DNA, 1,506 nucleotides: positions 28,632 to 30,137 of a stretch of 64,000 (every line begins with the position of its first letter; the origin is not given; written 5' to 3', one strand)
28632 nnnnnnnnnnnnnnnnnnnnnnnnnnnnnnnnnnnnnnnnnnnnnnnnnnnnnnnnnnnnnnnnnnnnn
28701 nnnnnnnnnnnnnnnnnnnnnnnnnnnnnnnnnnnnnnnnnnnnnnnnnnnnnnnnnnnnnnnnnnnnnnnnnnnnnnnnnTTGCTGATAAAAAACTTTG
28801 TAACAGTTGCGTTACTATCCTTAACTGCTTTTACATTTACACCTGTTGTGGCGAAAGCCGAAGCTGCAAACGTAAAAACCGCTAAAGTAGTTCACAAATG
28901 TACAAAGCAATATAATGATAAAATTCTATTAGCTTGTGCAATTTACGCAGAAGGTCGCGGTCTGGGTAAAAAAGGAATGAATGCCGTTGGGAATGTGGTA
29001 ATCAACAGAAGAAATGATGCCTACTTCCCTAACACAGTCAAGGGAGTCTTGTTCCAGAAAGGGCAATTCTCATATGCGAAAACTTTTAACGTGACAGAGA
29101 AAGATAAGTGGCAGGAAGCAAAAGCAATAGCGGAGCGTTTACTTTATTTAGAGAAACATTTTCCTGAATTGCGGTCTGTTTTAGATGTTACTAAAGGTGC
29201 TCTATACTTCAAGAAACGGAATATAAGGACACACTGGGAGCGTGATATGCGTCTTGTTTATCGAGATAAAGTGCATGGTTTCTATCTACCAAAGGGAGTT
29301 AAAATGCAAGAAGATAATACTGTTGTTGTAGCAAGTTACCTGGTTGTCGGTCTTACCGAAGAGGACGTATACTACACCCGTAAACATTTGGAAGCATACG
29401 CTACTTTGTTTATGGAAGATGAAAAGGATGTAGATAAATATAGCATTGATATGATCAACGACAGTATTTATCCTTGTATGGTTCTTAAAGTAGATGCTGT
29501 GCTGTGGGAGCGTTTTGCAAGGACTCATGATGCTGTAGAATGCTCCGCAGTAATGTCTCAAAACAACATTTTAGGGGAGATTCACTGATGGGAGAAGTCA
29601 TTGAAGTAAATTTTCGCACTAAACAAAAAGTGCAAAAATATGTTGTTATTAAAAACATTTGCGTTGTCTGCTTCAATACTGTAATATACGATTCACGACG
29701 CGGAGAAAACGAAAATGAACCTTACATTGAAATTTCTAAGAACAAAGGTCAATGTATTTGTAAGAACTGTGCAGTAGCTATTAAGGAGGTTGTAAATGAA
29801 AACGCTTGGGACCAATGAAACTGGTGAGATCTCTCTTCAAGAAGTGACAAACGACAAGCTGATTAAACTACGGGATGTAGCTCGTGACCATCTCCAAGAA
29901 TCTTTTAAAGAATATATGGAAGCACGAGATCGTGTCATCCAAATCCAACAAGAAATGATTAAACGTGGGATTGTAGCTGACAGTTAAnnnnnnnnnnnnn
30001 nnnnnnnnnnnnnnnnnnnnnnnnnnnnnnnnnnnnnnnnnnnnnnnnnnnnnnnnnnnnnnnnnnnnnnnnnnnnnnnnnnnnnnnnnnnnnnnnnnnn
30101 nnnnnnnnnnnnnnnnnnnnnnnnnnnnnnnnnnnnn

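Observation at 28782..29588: SleB-like cell-wall hydrolase with a hydrophobic N-terminus and no obvious adjacent holin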

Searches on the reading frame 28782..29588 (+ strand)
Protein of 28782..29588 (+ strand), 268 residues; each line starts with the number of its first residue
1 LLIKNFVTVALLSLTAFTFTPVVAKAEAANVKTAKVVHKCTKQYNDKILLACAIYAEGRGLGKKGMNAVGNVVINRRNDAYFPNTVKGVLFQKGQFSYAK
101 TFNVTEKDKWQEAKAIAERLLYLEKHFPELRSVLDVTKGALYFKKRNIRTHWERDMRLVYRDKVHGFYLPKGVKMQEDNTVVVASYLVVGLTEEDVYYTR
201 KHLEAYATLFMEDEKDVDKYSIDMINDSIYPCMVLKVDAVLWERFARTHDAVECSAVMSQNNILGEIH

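Call 3: search_protein_families(library=pfam, proteins=[window:28782-29588:+], max_evalue=0.01)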
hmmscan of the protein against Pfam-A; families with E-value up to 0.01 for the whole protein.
window:28782-29588:+ (268 aa): 1 family
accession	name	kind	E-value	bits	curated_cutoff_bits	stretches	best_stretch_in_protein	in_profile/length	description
PF07486.17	Hydrolase_2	-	5.3e-17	62.7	27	1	63-168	4-100/100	Cell Wall Hydrolase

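Call 4: search_protein_families(library=phrogs, proteins=[window:28782-29588:+], max_evalue=0.001)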
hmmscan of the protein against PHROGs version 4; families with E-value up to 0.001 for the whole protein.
window:28782-29588:+ (268 aa): 7 families
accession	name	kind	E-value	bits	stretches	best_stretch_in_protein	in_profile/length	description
phrog_16257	-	unknown function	4e-57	191.5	1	177-268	1-92/92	-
phrog_938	-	lysis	2.8e-19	68.8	1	31-181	37-183/2185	endolysin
phrog_14642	-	lysis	1.9e-10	41.6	1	37-100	93-156/215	endolysin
phrog_15649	-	lysis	8.2e-09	35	1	21-98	205-282/1079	endolysin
phrog_17417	-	unknown function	3.3e-06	28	1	37-98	75-134/192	-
phrog_38339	-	unknown function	1.3e-05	26.2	1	45-117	70-147/193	-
phrog_30550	-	unknown function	7.1e-05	23.5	1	43-106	85-152/220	-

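Call 32: find_encoding_contigs(protein=window:28782-29585:+, flank=3000, max_places=6)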
Protein seq(268 aa) (268 aa): no gene with exactly this product is on record in the collection.

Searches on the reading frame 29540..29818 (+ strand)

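Call 3: search_protein_families(library=pfam, proteins=[window:29540-29818:+], max_evalue=0.01)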
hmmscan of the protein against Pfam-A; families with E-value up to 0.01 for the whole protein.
window:29540-29818:+ (92 aa): 0 families

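Call 4: search_protein_families(library=phrogs, proteins=[window:29540-29818:+], max_evalue=0.001)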
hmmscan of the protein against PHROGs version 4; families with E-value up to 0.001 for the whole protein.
window:29540-29818:+ (92 aa): 1 family
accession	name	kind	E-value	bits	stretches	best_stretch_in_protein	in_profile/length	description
phrog_15360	-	unknown function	6e-51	171.5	1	17-92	1-76/76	-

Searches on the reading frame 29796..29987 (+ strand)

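Call 3: search_protein_families(library=pfam, proteins=[window:29796-29987:+], max_evalue=0.01)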
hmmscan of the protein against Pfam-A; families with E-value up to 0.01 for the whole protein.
window:29796-29987:+ (63 aa): 0 families

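Call 4: search_protein_families(library=phrogs, proteins=[window:29796-29987:+], max_evalue=0.001)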
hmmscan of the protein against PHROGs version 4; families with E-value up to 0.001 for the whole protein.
window:29796-29987:+ (63 aa): 1 family
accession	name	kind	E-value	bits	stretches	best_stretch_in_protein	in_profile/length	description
phrog_5932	-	unknown function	2.3e-23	83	1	14-62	10-58/59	-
